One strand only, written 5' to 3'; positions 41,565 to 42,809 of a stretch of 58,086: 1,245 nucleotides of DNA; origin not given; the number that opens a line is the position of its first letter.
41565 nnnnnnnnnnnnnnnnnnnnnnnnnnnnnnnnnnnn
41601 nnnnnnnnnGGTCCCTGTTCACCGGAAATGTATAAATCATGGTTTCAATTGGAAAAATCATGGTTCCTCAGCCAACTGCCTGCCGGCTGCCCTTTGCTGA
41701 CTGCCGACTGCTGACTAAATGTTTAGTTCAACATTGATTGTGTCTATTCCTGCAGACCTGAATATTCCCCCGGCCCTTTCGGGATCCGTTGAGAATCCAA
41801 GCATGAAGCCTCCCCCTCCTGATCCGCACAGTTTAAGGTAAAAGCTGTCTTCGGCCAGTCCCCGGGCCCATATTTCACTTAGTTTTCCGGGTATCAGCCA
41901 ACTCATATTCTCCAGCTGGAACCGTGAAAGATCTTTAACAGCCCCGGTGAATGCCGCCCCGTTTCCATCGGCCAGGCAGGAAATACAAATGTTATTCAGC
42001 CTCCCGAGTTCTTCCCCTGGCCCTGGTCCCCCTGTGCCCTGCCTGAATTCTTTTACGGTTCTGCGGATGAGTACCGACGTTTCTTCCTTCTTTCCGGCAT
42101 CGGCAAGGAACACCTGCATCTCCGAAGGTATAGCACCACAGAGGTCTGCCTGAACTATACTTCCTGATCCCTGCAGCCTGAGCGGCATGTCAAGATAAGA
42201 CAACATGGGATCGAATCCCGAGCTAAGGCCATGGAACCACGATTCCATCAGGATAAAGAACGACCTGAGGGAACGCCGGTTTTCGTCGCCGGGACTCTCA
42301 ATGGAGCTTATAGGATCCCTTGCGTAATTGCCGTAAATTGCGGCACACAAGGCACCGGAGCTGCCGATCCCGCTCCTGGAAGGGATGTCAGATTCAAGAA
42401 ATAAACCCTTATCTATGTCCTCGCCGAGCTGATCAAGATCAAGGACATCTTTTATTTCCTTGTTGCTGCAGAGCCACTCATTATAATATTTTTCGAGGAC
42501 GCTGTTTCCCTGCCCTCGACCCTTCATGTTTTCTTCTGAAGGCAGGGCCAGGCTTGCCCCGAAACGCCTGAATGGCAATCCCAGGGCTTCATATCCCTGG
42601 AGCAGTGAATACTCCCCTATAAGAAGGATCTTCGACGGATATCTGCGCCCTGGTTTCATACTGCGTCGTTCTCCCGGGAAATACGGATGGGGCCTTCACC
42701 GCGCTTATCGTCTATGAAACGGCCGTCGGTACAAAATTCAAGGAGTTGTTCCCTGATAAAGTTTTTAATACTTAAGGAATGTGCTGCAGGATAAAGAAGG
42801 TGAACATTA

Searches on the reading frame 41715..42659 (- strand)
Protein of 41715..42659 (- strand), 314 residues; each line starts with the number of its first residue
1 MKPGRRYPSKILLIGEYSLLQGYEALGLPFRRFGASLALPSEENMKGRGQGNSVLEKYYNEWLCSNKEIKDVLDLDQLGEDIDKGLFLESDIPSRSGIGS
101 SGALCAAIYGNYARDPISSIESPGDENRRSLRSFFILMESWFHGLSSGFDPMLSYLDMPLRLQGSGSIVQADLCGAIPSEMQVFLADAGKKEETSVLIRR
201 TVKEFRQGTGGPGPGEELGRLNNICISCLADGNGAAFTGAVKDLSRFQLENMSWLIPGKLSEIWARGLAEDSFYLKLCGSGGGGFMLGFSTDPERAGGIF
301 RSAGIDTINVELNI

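Call 42: search_protein_families(library=pfam, proteins=[window:41715-42659:-], max_evalue=0.001)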
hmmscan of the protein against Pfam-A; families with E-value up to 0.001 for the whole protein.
window:41715-42659:- (314 aa): 1 family
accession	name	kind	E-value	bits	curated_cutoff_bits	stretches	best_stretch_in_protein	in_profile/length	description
PF00288.32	GHMP_kinases_N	-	0.00068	20.2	22.3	0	86-108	20-42/87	GHMP kinases N terminal domain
